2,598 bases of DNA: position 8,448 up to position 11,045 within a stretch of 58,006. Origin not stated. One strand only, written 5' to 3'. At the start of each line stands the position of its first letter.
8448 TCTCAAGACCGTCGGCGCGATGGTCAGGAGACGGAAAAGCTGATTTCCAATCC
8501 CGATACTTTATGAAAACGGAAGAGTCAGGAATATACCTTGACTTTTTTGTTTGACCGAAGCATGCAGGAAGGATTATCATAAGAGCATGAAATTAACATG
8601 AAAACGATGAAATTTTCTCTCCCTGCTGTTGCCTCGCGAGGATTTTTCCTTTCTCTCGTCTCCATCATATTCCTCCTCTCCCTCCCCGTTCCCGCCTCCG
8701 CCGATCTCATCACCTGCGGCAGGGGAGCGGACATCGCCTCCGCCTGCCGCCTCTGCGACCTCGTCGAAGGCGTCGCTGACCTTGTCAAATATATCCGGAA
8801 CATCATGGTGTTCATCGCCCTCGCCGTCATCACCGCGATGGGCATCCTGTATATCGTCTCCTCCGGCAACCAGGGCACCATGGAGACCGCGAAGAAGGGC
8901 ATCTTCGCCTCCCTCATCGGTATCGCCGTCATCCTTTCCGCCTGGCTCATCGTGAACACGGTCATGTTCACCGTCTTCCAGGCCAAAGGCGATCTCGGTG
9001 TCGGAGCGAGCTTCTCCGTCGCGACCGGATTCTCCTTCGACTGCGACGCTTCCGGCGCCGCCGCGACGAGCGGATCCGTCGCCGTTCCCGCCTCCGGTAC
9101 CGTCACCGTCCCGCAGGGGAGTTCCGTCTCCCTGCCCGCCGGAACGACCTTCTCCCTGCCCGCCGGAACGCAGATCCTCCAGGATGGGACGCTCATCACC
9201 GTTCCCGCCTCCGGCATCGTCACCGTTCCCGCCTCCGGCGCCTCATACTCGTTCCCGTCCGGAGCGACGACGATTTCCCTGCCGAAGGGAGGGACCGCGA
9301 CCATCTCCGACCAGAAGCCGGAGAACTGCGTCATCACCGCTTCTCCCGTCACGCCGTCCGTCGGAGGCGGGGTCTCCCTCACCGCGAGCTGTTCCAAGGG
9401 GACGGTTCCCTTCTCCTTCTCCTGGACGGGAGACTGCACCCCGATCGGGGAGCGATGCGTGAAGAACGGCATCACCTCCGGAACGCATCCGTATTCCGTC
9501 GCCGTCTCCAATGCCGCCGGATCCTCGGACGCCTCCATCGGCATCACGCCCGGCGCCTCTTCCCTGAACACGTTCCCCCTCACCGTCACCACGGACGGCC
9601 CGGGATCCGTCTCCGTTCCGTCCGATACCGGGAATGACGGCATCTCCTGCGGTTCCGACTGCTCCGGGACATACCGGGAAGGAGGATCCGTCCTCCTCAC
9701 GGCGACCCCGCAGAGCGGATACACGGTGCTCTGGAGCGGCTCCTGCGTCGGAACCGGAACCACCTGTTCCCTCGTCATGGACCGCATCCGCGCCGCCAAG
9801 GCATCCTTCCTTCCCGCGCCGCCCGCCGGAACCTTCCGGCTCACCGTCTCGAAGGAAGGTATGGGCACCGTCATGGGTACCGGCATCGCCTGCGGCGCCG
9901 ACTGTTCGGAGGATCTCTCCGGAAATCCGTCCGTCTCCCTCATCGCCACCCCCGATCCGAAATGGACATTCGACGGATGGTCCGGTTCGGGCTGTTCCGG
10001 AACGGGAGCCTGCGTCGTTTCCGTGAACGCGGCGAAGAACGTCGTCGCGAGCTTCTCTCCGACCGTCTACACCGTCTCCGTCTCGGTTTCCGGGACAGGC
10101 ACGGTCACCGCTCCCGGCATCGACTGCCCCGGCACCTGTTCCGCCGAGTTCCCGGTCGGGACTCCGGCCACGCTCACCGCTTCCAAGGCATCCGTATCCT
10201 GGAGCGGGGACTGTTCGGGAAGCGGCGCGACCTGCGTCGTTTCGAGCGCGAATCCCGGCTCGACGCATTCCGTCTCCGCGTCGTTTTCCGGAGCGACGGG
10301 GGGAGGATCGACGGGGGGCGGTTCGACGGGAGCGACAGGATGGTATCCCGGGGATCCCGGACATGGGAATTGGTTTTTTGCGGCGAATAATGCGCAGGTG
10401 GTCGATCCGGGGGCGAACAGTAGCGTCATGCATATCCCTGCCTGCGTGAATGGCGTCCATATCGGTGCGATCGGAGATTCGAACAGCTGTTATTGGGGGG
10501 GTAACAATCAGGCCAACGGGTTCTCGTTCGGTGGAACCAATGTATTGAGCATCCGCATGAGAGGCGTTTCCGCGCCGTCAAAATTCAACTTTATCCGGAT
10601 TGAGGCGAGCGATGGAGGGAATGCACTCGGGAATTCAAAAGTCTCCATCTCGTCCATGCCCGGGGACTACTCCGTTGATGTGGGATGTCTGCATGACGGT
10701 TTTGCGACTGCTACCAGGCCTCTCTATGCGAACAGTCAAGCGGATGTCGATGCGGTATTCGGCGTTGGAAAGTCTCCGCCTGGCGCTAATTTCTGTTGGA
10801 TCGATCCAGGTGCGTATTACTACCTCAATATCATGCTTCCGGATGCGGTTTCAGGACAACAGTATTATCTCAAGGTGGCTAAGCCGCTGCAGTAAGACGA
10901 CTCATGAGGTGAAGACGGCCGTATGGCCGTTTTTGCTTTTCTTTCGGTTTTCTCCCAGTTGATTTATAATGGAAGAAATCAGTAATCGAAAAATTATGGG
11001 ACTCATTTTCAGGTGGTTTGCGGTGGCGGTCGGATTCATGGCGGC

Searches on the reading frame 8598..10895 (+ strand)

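Call 61: search_protein_families(library=pfam, proteins=[window:8598-10895:+], max_evalue=0.000001)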
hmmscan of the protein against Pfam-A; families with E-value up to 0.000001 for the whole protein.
window:8598-10895:+ (765 aa): 2 families
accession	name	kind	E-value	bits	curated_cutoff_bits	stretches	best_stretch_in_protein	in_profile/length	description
PF18998.6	Flg_new_2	-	8.8e-10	38.9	23.6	0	350-404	14-69/73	Divergent InlB B-repeat domain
PF18895.5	T4SS_pilin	-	3.6e-08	33.8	26.6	1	61-122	11-71/71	Type IV secretion system pilin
